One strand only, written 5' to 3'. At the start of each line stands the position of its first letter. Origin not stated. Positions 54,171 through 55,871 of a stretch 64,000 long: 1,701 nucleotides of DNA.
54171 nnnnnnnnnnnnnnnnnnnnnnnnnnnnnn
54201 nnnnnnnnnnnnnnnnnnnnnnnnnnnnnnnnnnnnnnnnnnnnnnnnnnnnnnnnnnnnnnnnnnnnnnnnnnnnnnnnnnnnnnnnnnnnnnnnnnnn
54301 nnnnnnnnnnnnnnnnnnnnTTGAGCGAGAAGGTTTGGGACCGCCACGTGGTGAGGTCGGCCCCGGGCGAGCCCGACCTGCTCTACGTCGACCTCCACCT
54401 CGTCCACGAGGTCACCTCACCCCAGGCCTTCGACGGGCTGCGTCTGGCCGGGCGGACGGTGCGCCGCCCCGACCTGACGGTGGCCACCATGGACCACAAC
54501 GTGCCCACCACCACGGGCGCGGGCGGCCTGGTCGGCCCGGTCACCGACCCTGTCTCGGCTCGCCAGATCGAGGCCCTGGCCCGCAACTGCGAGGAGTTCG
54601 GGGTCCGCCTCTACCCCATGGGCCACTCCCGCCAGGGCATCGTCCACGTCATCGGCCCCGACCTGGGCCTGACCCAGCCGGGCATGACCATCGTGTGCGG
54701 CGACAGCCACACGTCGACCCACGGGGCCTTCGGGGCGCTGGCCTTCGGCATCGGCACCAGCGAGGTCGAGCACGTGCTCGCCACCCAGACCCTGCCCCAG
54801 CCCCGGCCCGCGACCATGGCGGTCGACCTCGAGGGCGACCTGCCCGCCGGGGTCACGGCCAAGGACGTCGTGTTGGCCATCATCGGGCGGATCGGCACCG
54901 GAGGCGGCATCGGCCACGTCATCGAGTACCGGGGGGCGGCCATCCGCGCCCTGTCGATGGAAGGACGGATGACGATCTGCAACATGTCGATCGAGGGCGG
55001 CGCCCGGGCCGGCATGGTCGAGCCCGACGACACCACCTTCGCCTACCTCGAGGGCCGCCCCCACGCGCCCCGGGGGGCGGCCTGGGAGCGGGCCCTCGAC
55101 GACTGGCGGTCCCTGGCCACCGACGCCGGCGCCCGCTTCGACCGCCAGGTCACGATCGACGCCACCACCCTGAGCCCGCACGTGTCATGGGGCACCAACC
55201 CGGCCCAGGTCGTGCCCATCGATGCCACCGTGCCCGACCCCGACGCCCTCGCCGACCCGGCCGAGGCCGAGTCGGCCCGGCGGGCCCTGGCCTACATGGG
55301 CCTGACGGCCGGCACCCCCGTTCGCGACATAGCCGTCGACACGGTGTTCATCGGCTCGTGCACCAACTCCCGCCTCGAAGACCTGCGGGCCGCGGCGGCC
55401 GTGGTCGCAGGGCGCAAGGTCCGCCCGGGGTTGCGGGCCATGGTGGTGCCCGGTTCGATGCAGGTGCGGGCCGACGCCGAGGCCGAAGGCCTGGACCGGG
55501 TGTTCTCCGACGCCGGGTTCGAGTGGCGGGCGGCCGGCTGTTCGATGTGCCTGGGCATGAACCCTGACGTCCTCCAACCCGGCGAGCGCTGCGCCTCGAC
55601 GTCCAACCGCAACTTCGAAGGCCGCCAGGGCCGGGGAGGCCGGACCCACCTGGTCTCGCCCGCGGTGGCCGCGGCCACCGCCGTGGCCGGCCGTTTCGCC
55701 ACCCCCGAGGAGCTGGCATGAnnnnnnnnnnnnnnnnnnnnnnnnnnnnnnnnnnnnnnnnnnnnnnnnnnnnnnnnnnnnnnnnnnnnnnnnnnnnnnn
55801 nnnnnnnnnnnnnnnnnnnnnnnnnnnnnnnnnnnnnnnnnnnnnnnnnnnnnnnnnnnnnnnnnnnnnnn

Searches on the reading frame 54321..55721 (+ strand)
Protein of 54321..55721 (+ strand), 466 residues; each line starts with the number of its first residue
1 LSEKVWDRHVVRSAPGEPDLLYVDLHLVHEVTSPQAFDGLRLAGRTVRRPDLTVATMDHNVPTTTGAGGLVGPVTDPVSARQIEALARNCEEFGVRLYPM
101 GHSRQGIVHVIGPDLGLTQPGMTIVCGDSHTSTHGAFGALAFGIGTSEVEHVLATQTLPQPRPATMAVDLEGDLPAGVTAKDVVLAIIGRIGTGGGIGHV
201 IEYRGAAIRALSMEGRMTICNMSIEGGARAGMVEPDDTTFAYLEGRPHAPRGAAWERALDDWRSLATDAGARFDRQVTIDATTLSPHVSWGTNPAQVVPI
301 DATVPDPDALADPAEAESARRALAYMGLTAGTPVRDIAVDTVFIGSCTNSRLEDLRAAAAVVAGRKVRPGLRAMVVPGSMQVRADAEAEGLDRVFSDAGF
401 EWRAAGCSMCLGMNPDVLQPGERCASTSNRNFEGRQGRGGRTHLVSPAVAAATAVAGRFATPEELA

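Call 76: search_protein_families(library=pfam, proteins=[window:54321-55721:+], max_evalue=0.0001)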
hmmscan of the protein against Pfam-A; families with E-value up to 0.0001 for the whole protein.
window:54321-55721:+ (466 aa): 1 family
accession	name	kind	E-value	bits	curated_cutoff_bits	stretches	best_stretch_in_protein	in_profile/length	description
PF00330.25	Aconitase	-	1.7e-183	611.3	28.7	1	3-457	1-463/463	Aconitase family (aconitate hydratase)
